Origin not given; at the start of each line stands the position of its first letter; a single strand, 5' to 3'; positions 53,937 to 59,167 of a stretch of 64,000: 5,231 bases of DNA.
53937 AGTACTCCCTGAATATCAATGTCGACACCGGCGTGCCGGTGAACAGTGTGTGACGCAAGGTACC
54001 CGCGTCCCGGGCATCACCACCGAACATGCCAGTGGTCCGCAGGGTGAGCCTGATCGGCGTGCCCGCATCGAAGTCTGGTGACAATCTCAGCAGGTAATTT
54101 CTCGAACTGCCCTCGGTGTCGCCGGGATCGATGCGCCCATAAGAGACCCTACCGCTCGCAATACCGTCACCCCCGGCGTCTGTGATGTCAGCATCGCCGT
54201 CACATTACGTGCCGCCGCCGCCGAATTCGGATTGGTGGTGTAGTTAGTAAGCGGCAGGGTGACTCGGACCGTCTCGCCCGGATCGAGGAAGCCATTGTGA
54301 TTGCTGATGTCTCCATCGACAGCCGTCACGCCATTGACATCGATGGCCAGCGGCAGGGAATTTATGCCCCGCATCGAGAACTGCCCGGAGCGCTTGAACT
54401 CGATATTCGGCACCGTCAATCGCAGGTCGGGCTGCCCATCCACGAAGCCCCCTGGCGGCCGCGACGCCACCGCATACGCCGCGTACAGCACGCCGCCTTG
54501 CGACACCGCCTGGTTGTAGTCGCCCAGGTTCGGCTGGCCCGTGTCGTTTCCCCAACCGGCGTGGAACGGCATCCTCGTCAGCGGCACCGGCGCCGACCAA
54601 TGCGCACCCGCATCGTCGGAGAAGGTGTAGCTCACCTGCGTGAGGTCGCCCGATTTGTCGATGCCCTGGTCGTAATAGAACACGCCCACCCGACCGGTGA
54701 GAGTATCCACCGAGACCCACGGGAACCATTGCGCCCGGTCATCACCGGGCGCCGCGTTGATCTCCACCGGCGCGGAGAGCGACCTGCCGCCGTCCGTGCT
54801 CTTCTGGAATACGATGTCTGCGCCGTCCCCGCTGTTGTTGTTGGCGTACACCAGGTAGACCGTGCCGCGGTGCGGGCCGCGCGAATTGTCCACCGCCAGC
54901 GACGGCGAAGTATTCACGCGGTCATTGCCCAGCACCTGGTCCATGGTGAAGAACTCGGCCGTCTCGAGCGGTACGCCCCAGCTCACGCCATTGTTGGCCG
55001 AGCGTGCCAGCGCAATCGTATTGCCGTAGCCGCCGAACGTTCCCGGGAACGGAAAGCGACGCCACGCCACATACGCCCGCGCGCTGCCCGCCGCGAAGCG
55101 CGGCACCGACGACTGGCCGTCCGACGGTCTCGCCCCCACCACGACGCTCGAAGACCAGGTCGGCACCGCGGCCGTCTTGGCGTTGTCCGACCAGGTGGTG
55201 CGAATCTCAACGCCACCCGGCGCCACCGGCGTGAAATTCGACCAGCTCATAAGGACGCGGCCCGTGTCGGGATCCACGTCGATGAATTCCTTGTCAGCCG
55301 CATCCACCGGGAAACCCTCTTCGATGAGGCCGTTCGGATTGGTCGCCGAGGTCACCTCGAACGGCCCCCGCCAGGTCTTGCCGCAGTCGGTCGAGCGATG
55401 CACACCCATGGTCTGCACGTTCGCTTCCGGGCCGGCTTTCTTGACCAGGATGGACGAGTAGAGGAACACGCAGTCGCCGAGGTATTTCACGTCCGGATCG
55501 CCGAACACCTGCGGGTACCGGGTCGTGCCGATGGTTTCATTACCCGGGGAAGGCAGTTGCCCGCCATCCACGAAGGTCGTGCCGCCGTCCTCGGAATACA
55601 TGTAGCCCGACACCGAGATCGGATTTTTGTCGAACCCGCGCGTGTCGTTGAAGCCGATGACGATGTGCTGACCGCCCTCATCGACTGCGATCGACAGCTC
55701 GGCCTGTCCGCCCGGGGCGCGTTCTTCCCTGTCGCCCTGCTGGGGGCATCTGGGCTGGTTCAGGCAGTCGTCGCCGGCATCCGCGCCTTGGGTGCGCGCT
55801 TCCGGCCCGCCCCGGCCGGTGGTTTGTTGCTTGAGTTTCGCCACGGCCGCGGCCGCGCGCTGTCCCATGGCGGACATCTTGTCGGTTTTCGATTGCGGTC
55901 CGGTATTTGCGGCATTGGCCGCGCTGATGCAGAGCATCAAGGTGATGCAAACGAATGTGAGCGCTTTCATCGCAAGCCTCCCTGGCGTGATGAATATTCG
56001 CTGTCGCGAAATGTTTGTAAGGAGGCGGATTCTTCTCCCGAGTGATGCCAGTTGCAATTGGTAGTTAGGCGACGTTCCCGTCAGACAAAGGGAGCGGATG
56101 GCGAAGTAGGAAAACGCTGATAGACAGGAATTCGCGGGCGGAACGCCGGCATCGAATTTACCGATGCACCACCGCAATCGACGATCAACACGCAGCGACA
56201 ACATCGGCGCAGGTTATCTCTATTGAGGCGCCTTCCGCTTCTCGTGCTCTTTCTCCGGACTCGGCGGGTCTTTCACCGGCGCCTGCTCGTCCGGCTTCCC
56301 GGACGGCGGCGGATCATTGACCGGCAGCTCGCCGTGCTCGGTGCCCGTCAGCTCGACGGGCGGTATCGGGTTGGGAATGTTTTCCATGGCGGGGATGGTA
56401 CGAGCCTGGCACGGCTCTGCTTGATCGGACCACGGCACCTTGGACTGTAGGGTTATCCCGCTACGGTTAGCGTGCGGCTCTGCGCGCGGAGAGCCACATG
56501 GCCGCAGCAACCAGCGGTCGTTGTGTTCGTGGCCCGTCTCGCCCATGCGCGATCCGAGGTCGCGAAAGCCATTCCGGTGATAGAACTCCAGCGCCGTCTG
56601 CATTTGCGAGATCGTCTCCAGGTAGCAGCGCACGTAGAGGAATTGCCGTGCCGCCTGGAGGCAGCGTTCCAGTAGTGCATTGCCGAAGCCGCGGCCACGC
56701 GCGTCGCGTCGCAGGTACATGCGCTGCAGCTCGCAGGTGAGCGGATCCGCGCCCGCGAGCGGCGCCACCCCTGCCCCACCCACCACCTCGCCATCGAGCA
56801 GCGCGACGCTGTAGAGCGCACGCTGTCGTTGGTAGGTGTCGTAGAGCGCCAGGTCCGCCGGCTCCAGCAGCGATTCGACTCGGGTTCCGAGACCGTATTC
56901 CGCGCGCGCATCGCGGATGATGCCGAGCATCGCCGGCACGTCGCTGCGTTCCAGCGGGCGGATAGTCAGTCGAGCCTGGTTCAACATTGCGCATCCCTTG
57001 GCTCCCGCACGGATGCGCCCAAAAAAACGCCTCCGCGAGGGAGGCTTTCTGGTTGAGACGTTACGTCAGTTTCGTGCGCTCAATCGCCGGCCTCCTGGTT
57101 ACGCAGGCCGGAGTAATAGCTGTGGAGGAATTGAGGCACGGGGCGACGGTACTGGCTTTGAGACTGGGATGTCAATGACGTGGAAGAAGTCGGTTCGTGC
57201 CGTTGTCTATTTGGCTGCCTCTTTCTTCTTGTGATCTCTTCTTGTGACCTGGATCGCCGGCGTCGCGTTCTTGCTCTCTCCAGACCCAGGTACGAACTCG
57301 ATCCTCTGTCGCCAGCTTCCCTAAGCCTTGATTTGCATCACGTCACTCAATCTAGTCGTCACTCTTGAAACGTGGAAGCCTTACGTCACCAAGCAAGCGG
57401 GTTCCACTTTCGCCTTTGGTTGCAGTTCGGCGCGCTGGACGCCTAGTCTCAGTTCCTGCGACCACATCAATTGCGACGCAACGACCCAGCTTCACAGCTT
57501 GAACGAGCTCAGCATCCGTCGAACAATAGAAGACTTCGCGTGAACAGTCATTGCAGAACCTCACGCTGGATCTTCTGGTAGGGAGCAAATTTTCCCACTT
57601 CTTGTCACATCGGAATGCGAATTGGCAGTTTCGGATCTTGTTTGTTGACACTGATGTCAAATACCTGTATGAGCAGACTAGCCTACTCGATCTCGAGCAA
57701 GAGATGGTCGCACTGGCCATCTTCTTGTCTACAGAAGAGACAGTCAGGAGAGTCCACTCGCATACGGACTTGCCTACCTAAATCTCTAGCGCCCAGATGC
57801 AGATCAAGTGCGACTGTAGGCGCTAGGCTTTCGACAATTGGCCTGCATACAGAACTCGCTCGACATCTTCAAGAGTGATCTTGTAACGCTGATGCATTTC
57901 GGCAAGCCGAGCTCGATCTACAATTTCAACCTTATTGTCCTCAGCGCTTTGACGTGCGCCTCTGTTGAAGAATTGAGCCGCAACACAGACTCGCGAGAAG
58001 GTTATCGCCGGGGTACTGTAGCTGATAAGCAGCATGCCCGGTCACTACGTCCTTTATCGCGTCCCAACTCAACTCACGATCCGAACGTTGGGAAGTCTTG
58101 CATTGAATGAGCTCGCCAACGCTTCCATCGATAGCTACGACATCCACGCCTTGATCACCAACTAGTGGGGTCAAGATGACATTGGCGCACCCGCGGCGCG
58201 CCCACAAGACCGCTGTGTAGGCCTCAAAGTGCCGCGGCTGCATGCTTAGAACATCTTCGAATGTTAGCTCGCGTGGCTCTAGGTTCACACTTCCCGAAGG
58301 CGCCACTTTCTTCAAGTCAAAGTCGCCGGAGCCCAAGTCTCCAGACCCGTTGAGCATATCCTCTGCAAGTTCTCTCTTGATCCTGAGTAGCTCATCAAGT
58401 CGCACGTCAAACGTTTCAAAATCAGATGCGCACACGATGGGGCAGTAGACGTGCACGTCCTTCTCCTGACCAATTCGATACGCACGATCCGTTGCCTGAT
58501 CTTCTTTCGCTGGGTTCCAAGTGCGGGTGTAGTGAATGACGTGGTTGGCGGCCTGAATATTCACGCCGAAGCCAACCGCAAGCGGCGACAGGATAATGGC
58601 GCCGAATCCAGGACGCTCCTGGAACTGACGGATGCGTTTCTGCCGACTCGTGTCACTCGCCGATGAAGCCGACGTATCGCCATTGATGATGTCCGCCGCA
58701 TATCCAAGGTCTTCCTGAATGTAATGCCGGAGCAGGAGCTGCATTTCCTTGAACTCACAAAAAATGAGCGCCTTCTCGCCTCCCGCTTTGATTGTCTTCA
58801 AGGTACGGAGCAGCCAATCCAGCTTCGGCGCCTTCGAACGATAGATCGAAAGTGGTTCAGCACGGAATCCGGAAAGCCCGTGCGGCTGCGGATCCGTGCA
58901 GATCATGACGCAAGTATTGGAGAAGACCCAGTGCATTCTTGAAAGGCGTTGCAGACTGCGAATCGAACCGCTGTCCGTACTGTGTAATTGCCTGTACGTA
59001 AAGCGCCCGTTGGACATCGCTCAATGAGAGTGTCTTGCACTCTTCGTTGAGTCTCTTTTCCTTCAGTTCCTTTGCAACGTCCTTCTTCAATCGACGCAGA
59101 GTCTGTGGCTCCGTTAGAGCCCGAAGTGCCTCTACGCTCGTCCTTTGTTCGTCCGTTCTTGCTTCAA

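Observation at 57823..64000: Zorya type I-like anti-phage locus (zorB-zorC-zorD) on a low-GC island, cut by the window edge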

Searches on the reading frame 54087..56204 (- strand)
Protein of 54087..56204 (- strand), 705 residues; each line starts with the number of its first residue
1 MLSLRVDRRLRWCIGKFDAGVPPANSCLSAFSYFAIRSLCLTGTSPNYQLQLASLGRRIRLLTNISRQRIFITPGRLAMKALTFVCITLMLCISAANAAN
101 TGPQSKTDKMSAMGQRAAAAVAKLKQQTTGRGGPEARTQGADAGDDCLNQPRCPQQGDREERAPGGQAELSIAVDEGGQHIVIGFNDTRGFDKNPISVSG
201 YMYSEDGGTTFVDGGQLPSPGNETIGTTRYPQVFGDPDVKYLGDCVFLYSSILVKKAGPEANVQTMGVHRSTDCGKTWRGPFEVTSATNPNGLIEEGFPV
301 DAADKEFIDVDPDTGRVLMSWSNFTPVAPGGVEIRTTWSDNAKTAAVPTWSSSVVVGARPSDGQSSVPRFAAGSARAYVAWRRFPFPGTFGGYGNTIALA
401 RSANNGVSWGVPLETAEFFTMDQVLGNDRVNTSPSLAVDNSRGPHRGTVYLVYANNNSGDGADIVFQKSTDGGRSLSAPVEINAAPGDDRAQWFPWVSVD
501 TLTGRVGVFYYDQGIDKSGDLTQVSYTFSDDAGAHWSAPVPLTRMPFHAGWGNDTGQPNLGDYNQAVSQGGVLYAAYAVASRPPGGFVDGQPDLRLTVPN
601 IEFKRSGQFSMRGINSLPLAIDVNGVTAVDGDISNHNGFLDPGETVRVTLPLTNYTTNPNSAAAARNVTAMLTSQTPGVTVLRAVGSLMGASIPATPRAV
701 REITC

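Call 13: find_encoding_contigs(protein=window:54087-56204:-, flank=10000, max_places=6)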
Protein window:54087-56204:- (705 aa): no gene with exactly this product is on record in the collection.

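Call 19: search_protein_families(library=pfam, proteins=[window:54087-56204:-], max_evalue=0.001)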
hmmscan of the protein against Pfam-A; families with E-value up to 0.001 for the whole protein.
window:54087-56204:- (705 aa): 1 family
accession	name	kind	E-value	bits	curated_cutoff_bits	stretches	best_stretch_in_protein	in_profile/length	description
PF13088.12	BNR_2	-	1.3e-07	31.7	31.4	0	460-547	14-105/277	BNR repeat-like domain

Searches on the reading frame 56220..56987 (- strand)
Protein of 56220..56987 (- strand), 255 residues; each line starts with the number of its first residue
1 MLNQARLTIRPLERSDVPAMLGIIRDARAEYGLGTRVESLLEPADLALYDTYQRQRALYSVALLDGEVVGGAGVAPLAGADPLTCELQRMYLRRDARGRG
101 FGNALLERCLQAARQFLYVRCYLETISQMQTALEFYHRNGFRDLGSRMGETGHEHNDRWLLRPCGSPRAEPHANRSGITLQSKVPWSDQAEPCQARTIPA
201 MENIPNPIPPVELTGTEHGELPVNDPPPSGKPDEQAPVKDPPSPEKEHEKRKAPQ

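Call 12: find_encoding_contigs(protein=window:56220-56987:-, flank=10000, max_places=6)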
Protein window:56220-56987:- (255 aa): no gene with exactly this product is on record in the collection.

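Call 45: find_homologous_proteins(query=window:56220-56987:-, max_evalue=1e-20)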
Query window:56220-56987:- (255 aa): 932 proteins with E <= 1e-20 among 2747 candidates; the best 120 are listed.
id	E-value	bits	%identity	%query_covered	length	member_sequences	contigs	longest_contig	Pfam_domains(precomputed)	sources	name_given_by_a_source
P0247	4.1e-101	356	100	64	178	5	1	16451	PF13673.14,PF13302.14,PF13508.14,PF00583.32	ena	-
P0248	2.2e-81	291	81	64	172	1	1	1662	PF13673.14,PF13508.14,PF00583.32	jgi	-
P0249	2.9e-81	291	82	65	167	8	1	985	PF13673.14,PF13302.14,PF13508.14,PF00583.32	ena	-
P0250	2.8e-80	288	81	65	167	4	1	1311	PF13673.14,PF13302.14,PF13508.14,PF00583.32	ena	-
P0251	2.2e-79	285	80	64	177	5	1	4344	PF13673.14,PF13508.14,PF00583.32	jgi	-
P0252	2.1e-78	282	80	64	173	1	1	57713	PF13673.14,PF13302.14,PF13508.14,PF00583.32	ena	-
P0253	2.3e-76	275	78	62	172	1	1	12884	PF13673.14,PF13508.14,PF00583.32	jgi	jgi:putative acetyltransferase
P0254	6.4e-76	273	81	61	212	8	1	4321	PF13673.14,PF13508.14,PF00583.32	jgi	jgi:putative acetyltransferase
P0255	6.5e-76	273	76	65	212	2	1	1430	PF13673.14,PF13508.14,PF00583.32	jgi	jgi:putative acetyltransferase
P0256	1.1e-75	273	76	65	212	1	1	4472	PF13673.14,PF13508.14,PF00583.32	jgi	jgi:putative acetyltransferase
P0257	1.3e-75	273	77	62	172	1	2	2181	PF13673.14,PF13302.14,PF13508.14,PF00583.32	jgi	jgi:putative acetyltransferase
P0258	1.9e-75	272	77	62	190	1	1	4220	PF13673.14,PF13302.14,PF13508.14,PF00583.32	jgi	jgi:putative acetyltransferase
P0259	2.2e-75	272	77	62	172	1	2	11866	PF13673.14,PF13302.14,PF13508.14,PF00583.32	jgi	jgi:putative acetyltransferase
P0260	2.9e-75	271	76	64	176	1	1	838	PF13673.14,PF13302.14,PF13508.14,PF00583.32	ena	-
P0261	3.2e-75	271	77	62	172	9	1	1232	PF13673.14,PF13302.14,PF13508.14,PF00583.32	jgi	-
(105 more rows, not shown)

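Call 46: find_encoding_contigs(protein=P0247, flank=10000, max_places=5)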
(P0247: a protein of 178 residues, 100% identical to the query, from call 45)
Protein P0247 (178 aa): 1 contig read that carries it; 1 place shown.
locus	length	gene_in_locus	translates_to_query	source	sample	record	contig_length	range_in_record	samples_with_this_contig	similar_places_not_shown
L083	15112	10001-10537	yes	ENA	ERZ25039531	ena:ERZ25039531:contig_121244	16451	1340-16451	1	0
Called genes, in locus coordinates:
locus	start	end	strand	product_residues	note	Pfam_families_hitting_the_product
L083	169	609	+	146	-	PF00145:DNA_methylase (weak)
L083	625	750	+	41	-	-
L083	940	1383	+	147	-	PF00145:DNA_methylase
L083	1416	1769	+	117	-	-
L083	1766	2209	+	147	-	-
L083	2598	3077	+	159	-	-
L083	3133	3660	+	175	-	-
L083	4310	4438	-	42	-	-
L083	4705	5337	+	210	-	-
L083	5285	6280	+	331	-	PF11907:DUF3427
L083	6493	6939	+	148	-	-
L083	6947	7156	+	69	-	-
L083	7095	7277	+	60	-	-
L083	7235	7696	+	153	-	-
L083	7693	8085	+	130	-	-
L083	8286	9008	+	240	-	PF13646:HEAT_2 (faint)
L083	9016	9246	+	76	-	-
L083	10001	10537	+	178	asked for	PF13302:Acetyltransf_3 (weak), PF00583:Acetyltransf_1, PF13673:Acetyltransf_10, PF13508:Acetyltransf_7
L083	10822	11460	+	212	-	-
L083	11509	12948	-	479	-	PF11074:DUF2779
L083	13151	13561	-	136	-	-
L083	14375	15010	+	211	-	-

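Call 66: search_protein_families(library=padloc, proteins=[L083:169-609:+, L083:940-1383:+, L083:1766-2209:+, L083:2598-3077:+, L083:3133-3660:+, L083:4705-5337:+, L083:5285-6280:+, L083:6493-6939:+, L083:7235-7696:+, L083:8286-9008:+], max_evalue=0.001)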
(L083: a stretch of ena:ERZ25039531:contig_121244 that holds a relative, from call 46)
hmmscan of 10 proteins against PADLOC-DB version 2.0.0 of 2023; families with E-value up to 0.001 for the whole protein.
L083:169-609:+ (146 aa): 7 families
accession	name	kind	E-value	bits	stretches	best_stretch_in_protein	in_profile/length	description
PDLC00033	DruM2|DruM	-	5.8e-15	53.4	1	16-122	2-94/368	DNA cytosine methylase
PDLC03378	MTase_II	-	4.9e-09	33.9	1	37-86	4-46/344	Type II methyltransferase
PDLC02650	DrmMII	-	1.1e-07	29.1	1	36-125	9-89/435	DrmMII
PDLC03368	MTase_II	-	2.8e-07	27.4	1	20-131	68-178/427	Type II methyltransferase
PDLC03234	MTase_II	-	5e-07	27.3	1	37-97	6-59/375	Type II methyltransferase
PDLC03272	MTase_II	-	1.6e-06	25.5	1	22-95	61-126/407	Type II methyltransferase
PDLC03326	MTase_II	-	6.5e-06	23.6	1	37-87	6-50/412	Type II methyltransferase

L083:940-1383:+ (147 aa): 39 families (the best 25 are shown)
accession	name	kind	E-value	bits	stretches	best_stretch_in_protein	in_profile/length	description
PDLC00033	DruM2|DruM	-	3.2e-40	136.5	1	5-121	241-355/368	DNA cytosine methylase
PDLC03368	MTase_II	-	1.7e-32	110.5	1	5-127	306-424/427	Type II methyltransferase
PDLC03378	MTase_II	-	2.3e-28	97.5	1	2-130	207-330/344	Type II methyltransferase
PDLC03237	MTase_II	-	3.7e-23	79.4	1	44-120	707-781/1036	Type II methyltransferase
PDLC03234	MTase_II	-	1.9e-22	78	1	37-128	279-364/375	Type II methyltransferase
PDLC02648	DrmMII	-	1e-17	62.1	1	18-126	337-447/468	DrmMII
PDLC03326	MTase_II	-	2.3e-17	61.3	1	45-121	289-367/412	Type II methyltransferase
PDLC02656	DrmMII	-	3.8e-17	60.3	1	42-132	384-471/491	DrmMII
PDLC03381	MTase_II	-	3.2e-16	57.4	1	44-121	61-136/396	Type II methyltransferase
PDLC02651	DrmMII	-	4.3e-16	56.8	1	28-127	250-354/371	DrmMII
PDLC03279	MTase_II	-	5.4e-15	52.7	1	41-126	266-349/587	Type II methyltransferase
PDLC03232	MTase_II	-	9.2e-14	49.1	1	29-126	364-456/465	Type II methyltransferase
PDLC03231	MTase_II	-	4.5e-12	43.5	1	42-120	381-456/488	Type II methyltransferase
PDLC03736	oMTase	-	1.4e-11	40.8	1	35-120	1382-1466/1497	orphan methyltransferase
PDLC03225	MTase_II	-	3.4e-11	40.5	1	43-126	517-594/615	Type II methyltransferase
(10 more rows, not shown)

L083:1766-2209:+ (147 aa): 0 families

L083:2598-3077:+ (159 aa): 1 family
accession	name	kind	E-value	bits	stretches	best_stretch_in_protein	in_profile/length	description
PDLC03202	Helicase_II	-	3.6e-06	23.6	1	37-96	315-378/621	Type II helicase domain protein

L083:3133-3660:+ (175 aa): 1 family
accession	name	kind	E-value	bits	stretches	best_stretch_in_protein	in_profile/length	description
PDLC03202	Helicase_II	-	6.3e-06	22.8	1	2-166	459-614/621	Type II helicase domain protein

L083:4705-5337:+ (210 aa): 0 families

L083:5285-6280:+ (331 aa): 0 families

L083:6493-6939:+ (148 aa): 2 families
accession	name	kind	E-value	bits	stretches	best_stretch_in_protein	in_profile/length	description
PDLC04726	PDC-M60C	-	7.2e-08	29.7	1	33-98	192-255/407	-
PDLC00759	Effector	-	4.8e-07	26.7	1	36-124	289-375/506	PN-superfamily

L083:7235-7696:+ (153 aa): 3 families
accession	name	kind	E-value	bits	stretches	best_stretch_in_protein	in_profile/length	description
PDLC04140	mad8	-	4.6e-07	27.6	1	69-117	22-68/314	mads_8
PDLC04700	PDC-M54A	-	0.00026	16.1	1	65-147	311-392/1657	-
PDLC04702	PDC-M54A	-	0.00045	15.8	1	63-118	309-364/1621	-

L083:8286-9008:+ (240 aa): 0 families

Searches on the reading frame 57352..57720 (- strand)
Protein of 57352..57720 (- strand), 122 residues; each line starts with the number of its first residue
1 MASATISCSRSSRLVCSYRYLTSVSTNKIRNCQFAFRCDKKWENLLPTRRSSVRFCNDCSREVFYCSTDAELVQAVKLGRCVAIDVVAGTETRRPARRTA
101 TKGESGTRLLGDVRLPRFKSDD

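Call 30: find_encoding_contigs(protein=window:57352-57720:-, flank=10000, max_places=4)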
Protein window:57352-57720:- (122 aa): no gene with exactly this product is on record in the collection.

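Call 42: search_protein_families(library=padloc, proteins=[window:57352-57720:-], max_evalue=0.01)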
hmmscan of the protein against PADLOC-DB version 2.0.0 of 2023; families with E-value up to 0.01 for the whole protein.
window:57352-57720:- (122 aa): 0 families

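Call 43: search_protein_families(library=pfam, proteins=[window:57352-57720:-], max_evalue=0.01)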
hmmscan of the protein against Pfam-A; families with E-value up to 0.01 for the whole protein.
window:57352-57720:- (122 aa): 0 families

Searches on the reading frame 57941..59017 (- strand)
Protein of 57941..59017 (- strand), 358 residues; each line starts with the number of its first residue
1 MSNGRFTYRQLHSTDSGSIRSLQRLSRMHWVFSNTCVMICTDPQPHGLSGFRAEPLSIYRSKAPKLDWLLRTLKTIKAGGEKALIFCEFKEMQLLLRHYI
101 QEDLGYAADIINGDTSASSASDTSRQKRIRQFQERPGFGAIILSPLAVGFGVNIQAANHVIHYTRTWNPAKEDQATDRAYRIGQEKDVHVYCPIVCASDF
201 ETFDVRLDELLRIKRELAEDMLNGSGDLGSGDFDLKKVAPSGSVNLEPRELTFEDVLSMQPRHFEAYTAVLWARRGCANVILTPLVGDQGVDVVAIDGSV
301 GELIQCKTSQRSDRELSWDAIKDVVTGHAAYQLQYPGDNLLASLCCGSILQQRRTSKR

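Call 9: find_encoding_contigs(protein=window:57941-59017:-, flank=10000, max_places=6)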
Protein window:57941-59017:- (358 aa): no gene with exactly this product is on record in the collection.

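Call 25: find_homologous_proteins(query=window:58007-58906:-, max_evalue=1e-30)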
Query window:58007-58906:- (300 aa): 745 proteins with E <= 1e-30 among 1986 candidates; the best 120 are listed.
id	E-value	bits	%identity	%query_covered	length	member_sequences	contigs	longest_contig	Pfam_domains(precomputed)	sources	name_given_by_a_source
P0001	2.0e-200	682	100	100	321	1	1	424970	PF00271.38,PF04471.19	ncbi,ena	-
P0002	1.1e-155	535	77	100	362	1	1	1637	PF00271.38,PF04471.19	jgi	-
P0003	1.3e-139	482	72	100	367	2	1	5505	PF00271.38,PF04471.19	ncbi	-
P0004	8.1e-124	430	74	86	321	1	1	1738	PF00271.38,PF04471.19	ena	-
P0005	1.8e-117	410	64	100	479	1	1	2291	PF00176.30,PF00271.38,PF04471.19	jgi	-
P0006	5.3e-117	408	61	100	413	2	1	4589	PF00271.38,PF04471.19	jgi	-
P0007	1.6e-116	406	61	100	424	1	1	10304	PF00271.38,PF04471.19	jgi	jgi:Holliday junction resolvase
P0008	9.5e-116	404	62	100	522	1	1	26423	PF00176.30,PF00271.38,PF04471.19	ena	-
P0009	1.3e-115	403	61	100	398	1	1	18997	PF00271.38,PF04471.19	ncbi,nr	ncbi:MAG: restriction endonuclease, partial [Candidatus Contendobacter sp.]|nr:restriction endonucle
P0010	7.1e-115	401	62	99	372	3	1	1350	PF00271.38,PF04471.19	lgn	-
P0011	1.1e-113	397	61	100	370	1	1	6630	PF00271.38,PF04471.19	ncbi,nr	ncbi:MAG: restriction endonuclease, partial [Propionivibrio sp.]|nr:restriction endonuclease [Propio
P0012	6.6e-113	395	61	100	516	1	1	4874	PF00176.30,PF00271.38,PF04471.19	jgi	jgi:hypothetical protein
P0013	2.0e-112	393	62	100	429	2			PF00271.38,PF04471.19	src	-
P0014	2.7e-112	393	60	100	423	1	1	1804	PF00271.38,PF04471.19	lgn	-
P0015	3.2e-112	392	63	100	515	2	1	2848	PF00176.30,PF00271.38,PF04471.19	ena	-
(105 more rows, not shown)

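Call 26: find_encoding_contigs(protein=P0001, flank=10000, max_places=6)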
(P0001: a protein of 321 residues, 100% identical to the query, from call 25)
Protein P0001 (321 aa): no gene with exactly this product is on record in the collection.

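Call 27: list_cluster_members(proteins=[P0001])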
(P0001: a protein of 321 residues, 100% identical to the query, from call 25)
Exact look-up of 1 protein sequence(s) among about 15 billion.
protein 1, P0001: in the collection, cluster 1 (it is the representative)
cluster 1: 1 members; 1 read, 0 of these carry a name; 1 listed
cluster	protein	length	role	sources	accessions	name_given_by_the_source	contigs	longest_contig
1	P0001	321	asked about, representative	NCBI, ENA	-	-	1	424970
